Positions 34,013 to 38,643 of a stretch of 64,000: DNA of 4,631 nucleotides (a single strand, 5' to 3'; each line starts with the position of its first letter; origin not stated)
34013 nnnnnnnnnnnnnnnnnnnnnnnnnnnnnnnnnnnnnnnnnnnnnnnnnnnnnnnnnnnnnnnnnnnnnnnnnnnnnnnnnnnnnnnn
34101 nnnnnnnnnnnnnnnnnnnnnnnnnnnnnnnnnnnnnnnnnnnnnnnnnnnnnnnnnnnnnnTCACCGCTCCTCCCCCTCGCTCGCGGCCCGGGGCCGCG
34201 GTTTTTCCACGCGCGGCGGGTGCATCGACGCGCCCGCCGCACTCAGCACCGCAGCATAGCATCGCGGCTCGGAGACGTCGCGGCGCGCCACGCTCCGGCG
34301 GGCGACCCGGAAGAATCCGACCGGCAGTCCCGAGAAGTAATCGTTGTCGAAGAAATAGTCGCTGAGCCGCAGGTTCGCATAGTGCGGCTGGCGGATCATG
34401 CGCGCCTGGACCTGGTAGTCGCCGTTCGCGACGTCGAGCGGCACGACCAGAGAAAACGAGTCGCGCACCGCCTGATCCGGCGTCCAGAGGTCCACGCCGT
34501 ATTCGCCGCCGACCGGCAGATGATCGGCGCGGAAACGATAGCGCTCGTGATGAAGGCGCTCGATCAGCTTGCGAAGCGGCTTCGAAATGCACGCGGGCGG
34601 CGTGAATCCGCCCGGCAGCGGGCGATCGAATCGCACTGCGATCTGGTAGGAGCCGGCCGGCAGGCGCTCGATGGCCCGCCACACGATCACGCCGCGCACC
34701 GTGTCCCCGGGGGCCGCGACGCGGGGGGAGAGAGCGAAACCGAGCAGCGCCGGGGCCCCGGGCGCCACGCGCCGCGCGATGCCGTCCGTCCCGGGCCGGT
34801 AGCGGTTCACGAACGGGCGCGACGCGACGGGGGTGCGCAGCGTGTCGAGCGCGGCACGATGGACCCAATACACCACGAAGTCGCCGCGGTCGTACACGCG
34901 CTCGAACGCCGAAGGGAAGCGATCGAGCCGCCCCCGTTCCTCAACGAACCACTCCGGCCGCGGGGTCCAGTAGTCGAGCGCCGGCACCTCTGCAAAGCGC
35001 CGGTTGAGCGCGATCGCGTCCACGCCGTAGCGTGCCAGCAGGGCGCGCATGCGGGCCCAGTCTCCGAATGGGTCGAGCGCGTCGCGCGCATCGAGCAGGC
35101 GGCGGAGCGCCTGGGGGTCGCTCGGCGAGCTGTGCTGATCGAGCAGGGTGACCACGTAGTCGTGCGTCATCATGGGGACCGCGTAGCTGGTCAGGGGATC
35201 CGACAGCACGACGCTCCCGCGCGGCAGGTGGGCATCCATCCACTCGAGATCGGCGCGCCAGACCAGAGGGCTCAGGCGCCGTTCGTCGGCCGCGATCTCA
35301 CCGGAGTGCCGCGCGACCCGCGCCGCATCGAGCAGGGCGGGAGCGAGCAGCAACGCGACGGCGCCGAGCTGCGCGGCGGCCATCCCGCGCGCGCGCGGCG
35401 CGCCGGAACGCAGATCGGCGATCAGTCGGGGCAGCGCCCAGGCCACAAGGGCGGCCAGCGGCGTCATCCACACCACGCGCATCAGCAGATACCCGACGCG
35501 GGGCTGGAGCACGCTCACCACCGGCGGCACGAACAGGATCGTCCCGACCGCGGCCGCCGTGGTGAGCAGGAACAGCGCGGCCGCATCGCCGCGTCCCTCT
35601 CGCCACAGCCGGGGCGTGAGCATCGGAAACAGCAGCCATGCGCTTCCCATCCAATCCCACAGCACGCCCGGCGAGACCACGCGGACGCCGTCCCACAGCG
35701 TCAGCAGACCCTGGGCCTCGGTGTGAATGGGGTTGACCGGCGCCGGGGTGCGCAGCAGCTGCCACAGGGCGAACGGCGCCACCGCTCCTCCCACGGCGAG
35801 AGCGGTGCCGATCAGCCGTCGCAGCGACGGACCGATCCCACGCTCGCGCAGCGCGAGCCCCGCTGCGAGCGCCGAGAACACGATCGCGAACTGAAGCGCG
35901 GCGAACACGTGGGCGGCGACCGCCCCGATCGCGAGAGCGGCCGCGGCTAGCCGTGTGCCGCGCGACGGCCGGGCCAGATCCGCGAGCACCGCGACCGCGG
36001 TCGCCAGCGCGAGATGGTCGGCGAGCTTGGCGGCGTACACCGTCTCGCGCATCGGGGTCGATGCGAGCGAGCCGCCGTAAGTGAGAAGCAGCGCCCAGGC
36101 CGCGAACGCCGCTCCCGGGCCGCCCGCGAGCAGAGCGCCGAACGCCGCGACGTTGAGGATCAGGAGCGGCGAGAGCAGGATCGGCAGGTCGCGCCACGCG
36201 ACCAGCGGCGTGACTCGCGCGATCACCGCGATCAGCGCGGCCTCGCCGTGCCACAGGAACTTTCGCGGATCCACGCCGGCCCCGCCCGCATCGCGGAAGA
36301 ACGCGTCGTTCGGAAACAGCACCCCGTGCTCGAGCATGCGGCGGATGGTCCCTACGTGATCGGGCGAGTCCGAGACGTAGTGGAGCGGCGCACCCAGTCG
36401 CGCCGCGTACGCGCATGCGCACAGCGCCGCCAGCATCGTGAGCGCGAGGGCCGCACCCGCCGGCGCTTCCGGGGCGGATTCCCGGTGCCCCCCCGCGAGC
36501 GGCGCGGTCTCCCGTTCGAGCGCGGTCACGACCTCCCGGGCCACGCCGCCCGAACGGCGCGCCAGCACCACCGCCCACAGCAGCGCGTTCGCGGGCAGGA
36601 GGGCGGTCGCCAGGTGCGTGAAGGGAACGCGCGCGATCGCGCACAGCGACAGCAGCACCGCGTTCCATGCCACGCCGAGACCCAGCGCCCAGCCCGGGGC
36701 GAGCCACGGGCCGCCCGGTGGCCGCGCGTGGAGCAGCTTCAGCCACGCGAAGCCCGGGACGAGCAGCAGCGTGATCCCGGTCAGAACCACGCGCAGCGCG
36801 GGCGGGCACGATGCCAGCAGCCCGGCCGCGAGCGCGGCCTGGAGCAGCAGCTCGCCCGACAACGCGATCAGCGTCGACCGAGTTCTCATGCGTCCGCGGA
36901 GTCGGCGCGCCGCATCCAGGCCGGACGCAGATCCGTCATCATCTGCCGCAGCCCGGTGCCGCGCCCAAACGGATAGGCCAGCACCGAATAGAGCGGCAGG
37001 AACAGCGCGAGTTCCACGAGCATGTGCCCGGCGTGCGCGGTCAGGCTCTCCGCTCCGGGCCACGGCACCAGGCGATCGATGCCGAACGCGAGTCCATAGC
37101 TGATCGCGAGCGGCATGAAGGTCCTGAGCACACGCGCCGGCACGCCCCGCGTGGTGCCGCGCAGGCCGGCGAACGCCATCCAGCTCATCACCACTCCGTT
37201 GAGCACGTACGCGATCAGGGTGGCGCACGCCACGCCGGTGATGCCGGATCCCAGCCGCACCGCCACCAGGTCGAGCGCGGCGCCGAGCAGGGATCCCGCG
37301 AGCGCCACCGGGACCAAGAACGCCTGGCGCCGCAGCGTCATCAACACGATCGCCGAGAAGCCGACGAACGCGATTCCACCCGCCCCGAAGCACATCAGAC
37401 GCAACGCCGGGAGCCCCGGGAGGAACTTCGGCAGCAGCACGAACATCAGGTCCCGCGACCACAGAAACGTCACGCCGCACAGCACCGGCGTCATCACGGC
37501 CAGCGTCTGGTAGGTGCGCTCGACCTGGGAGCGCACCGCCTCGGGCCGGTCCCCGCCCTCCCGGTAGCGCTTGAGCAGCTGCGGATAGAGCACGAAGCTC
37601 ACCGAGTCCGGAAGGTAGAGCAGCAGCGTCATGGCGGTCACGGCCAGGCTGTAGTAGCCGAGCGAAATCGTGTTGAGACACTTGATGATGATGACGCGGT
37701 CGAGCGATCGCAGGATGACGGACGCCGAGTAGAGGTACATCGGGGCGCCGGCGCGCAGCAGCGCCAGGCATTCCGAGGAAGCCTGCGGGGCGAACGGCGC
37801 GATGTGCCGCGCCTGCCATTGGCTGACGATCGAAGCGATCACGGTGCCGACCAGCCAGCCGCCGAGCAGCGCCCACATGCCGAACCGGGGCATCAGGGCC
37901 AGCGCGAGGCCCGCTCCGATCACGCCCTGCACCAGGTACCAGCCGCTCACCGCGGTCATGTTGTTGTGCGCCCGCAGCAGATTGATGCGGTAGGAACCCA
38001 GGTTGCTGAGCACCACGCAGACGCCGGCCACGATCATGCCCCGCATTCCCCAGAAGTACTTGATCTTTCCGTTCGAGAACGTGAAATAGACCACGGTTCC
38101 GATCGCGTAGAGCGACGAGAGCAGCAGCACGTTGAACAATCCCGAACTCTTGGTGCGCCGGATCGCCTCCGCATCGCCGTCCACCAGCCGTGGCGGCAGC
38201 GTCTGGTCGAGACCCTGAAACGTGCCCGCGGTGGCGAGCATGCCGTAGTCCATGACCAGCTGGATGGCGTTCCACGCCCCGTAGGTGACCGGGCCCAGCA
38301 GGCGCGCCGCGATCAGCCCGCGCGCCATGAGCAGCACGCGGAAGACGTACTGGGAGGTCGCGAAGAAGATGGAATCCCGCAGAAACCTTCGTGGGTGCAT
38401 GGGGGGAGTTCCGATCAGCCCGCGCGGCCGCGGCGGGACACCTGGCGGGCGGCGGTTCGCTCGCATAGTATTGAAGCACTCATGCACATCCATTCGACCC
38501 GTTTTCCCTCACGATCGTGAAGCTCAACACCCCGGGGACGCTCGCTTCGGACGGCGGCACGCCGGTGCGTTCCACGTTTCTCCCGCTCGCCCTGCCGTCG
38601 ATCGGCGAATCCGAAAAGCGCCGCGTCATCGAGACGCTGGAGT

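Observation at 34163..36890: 909-aa orphan polytopic membrane protein co-translated with Wzx flippase and a methyltransferase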

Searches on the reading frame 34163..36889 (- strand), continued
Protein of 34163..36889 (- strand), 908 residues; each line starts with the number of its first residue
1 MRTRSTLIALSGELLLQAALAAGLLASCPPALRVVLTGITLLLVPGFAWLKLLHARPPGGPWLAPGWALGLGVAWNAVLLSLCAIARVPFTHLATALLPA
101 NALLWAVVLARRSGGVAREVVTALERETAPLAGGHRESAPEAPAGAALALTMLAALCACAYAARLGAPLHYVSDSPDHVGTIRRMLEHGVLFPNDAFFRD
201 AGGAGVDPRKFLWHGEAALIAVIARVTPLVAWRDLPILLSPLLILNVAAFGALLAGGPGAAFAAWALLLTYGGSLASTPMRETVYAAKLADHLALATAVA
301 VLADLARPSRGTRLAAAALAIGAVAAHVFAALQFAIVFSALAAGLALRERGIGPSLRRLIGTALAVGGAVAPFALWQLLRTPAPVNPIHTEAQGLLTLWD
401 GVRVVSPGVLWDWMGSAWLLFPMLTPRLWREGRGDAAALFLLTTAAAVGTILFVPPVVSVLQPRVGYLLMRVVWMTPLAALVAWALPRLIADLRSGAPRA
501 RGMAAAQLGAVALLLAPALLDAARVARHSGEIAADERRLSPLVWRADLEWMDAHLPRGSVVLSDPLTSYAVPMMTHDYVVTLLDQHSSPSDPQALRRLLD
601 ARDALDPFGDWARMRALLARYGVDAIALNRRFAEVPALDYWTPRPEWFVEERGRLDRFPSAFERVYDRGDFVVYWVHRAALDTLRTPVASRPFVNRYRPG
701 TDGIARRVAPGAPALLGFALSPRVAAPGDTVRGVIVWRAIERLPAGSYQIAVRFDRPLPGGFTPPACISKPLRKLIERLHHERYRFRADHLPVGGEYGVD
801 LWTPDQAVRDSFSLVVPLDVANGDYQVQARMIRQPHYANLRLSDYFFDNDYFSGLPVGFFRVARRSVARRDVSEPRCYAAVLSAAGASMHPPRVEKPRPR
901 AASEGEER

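Call 52: find_encoding_contigs(protein=P0237, flank=10000, max_places=1)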
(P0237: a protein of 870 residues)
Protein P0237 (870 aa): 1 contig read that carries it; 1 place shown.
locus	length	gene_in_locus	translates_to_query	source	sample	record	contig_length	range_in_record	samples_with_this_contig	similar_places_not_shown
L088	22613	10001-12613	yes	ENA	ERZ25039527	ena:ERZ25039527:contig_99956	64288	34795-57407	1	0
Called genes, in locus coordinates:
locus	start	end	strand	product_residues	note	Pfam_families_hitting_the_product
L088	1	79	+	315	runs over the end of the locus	PF21570:ArgZ-like_C_2nd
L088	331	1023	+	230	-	PF02397:Bac_transf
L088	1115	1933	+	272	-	PF02563:Poly_export, PF10531:SLBB, PF22461:SLBB_2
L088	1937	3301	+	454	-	-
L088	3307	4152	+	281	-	PF13191:AAA_16, PF13173:AAA_14 (faint), PF13401:AAA_22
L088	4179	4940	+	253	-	PF01656:CbiA (weak), PF06564:CBP_BcsQ (weak), PF10609:ParA (weak), PF13614:AAA_31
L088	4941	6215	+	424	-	-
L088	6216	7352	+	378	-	PF01663:Phosphodiest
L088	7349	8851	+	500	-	PF01943:Polysacc_synt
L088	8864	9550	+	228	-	PF00535:Glycos_transf_2, PF13641:Glyco_tranf_2_3 (weak)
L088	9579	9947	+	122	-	PF00892:EamA (weak)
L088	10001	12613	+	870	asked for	-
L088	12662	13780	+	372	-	PF13439:Glyco_transf_4, PF13579:Glyco_trans_4_4, PF20706:GT4-conflict (weak), PF00534:Glycos_transf_1, PF13692:Glyco_trans_1_4, PF13524:Glyco_trans_1_2 (weak)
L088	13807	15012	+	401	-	PF13692:Glyco_trans_1_4, PF00534:Glycos_transf_1 (weak), PF13524:Glyco_trans_1_2 (weak)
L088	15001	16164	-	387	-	PF13439:Glyco_transf_4, PF13579:Glyco_trans_4_4, PF00534:Glycos_transf_1, PF13692:Glyco_trans_1_4, PF13524:Glyco_trans_1_2 (weak)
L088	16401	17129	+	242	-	PF00483:NTP_transferase, PF12804:NTP_transf_3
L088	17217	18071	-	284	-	PF01073:3Beta_HSD (faint), PF01370:Epimerase, PF04321:RmlD_sub_bind, PF02719:Polysacc_synt_2 (weak), PF16363:GDP_Man_Dehyd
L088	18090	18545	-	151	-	PF00908:dTDP_sugar_isom, PF05523:FdtA (weak), PF14667:Polysacc_synt_C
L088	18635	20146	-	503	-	PF01663:Phosphodiest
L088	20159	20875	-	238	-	PF02223:Thymidylate_kin (faint)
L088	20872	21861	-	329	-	PF13692:Glyco_trans_1_4, PF00534:Glycos_transf_1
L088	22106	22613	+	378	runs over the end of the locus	PF01041:DegT_DnrJ_EryC1, PF01053:Cys_Met_Meta_PP (weak)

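Call 57: search_protein_families(library=pfam, alignment_id=A1, max_evalue=1)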
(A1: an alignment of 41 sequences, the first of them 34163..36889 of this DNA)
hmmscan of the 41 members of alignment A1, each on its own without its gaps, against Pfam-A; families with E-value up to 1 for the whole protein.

A. member 1, window:34163-36889:- (908 aa): 2 families
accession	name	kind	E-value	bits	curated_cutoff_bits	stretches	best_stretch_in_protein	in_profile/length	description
PF20176.3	DUF6541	-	0.00033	19.5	29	1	41-580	3-561/646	Family of unknown function (DUF6541)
PF13489.12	Methyltransf_23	-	0.24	11.5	27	1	544-602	97-157/164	Methyltransferase domain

B. families by the number of members that match (of 41 scanned): 12 families
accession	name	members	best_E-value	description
PF20176.3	DUF6541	19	6.6e-10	Family of unknown function (DUF6541)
PF10633.15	NPCBM_assoc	8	0.023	NPCBM-associated, NEW3 domain of alpha-galactosidase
PF03443.20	AA9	3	0.029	Auxiliary Activity family 9 (formerly GH61)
PF13489.12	Methyltransf_23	2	0.008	Methyltransferase domain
PF20604.3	DUF6798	2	0.095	Domain of unknown function (DUF6798)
PF07760.16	DUF1616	2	0.19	Protein of unknown function (DUF1616)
PF17576.7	DUF5480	1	0.061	Family of unknown function (DUF5480)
PF18130.6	ATPgrasp_N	1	0.12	ATP-grasp N-terminal domain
PF16857.10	RNA_pol_inhib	1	0.12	RNA polymerase inhibitor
PF19762.4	DUF6249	1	0.18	Domain of unknown function (DUF6249)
PF16116.10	DUF4832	1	0.26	Domain of unknown function (DUF4832)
PF03627.19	PapG_N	1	0.29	PapG carbohydrate binding domain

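Call 90: search_protein_families(library=pfam, proteins=[L088:9579-9947:+, L088:8864-9550:+, L088:7349-8851:+, L088:4941-6215:+, L003:7945-9987:+, L002:1899-4010:+], max_evalue=0.1)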
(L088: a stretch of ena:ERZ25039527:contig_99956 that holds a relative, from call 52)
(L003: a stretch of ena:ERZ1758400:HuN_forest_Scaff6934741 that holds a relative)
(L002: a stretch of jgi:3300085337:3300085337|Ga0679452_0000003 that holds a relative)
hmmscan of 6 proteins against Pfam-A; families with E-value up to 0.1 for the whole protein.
L088:9579-9947:+ (122 aa): 2 families
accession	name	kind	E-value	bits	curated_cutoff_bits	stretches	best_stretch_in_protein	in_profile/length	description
PF00892.27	EamA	-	1.1e-06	29.3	28.2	1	48-118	65-134/135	EamA-like transporter family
PF10639.15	TMEM234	-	2.9e-05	24.5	30.1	1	45-117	40-112/113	Putative transmembrane family 234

L088:8864-9550:+ (228 aa): 3 families
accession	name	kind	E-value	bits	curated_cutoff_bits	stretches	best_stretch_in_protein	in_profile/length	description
PF00535.33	Glycos_transf_2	-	9e-25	88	23.3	1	8-120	1-122/168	Glycosyl transferase family 2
PF13641.12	Glyco_tranf_2_3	-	1.3e-05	25.8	27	1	7-115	3-125/230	Glycosyltransferase like family 2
PF13704.12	Glyco_tranf_2_4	-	0.047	14.6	27.5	0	31-65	19-53/98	Glycosyl transferase family 2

L088:7349-8851:+ (500 aa): 1 family
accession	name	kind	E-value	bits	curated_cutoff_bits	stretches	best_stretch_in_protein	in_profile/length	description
PF01943.22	Polysacc_synt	-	1e-15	58.4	28.2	1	8-273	3-258/274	Polysaccharide biosynthesis protein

L088:4941-6215:+ (424 aa): 0 families

L003:7945-9987:+ (680 aa): 0 families

L002:1899-4010:+ (703 aa): 0 families

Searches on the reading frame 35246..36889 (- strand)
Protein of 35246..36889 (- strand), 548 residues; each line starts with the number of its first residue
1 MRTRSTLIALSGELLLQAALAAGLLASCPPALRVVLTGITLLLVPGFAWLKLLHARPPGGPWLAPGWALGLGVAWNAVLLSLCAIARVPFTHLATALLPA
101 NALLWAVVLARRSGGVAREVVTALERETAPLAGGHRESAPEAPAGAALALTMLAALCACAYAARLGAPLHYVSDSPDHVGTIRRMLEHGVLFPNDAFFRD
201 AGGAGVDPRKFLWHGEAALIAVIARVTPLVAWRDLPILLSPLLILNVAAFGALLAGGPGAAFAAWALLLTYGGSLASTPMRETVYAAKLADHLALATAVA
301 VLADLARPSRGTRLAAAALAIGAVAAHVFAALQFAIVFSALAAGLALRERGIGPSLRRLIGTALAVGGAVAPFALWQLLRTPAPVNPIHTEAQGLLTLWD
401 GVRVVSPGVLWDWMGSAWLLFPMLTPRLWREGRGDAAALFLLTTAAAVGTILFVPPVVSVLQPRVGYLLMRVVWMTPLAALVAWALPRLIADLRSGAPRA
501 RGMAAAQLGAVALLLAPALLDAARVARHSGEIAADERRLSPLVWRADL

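Call 87: predict_structure(alignment_id=A3)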
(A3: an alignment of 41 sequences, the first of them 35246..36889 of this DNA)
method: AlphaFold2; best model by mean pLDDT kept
length: 548 residues; sequences in the alignment: 41
mean_pLDDT: 90.4   pTM: 0.92
mean pLDDT of the five models: 90.4, 89.7, 89.6, 89.3, 88.8
residues with pLDDT >= 90: 414; 70-90: 78; 50-70: 45; < 50: 11
segments of 3 or more residues with pLDDT < 50: 128-138
pLDDT, mean of each block of 10 residues (from residue 1): 84 94 96 98 97 94 97 97 94 95 94 64 54 46 84 97 93 87 91 70 68 95 96 97 98 97 96 83 94 98 97 98 95 97 98 98 98 86 68 88 92 92 97 97 98 96 89 95 98 97 98 96 93 88 70
secondary structure, 60 per line:
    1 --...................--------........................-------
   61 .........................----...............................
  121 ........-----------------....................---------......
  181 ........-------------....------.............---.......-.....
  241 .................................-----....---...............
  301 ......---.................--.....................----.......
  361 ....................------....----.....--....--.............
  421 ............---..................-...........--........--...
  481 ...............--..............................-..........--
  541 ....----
elements in order: H3-21 H30-53 H61-85 H90-128 H146-165 H175-188 H202-205 H212-224 H228-234 H236-273 H279-282 H286-306 H310-326 H329-349 H354-380 H387-390 E395-399 E402-405 H408-432 H436-453 H455-465 H468-475 H478-495 H498-527 H529-538 H541-544

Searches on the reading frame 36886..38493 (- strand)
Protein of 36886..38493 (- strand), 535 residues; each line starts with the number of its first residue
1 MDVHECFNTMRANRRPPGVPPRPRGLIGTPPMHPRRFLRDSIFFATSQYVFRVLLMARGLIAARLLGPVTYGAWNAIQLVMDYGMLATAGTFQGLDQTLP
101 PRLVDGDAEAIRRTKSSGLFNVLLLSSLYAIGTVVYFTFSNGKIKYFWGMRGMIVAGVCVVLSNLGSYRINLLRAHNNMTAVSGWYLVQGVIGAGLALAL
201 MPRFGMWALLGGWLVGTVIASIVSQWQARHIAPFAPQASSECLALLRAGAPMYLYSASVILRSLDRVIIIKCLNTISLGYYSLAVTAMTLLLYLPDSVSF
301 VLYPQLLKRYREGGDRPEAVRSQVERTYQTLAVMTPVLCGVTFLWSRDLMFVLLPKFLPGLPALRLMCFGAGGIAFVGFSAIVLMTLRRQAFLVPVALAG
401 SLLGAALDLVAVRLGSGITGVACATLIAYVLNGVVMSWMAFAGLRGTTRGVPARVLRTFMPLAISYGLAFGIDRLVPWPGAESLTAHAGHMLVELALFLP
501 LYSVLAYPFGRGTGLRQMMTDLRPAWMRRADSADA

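Call 9: search_protein_families(library=pfam, proteins=[window:36886-38493:-], max_evalue=0.01)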
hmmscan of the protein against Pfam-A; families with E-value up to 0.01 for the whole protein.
window:36886-38493:- (535 aa): 2 families
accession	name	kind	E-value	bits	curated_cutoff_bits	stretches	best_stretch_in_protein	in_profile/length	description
PF13440.11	Polysacc_synt_3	-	3.2e-12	46.7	23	1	63-343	3-274/293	Polysaccharide biosynthesis protein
PF01943.22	Polysacc_synt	-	9.2e-09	35.5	28.2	1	38-305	2-269/274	Polysaccharide biosynthesis protein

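Call 10: search_protein_families(library=ncbifam, proteins=[window:36886-38493:-], max_evalue=0.1)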
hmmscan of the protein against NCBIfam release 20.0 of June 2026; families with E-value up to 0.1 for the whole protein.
window:36886-38493:- (535 aa): 0 families

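Call 67: search_solved_structures(query=window:36886-38493:-, max_evalue=1)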
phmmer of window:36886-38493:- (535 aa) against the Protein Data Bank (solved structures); distinct sequences matched with E-value up to 1: 7.
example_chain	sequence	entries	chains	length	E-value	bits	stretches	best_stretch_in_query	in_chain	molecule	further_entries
7o0i_B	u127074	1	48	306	0.15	14.2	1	247-378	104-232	Anti-anti-sigma factor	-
2xka_A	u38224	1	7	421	0.81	11.8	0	366-403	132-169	FTSZ/TUBULIN-RELATED PROTEIN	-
2xkb_A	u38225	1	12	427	0.82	11.8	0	366-403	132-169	FTSZ/TUBULIN-RELATED PROTEIN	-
3m89_A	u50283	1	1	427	0.83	11.8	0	366-403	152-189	FtsZ/tubulin-related protein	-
3m8k_A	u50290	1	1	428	0.83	11.8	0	366-403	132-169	FtsZ/tubulin-related protein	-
3j4s_A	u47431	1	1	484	0.98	11.6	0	366-403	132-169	FtsZ/tubulin-related protein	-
3j4t_F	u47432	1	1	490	0.99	11.5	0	366-403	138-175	FtsZ/tubulin-related protein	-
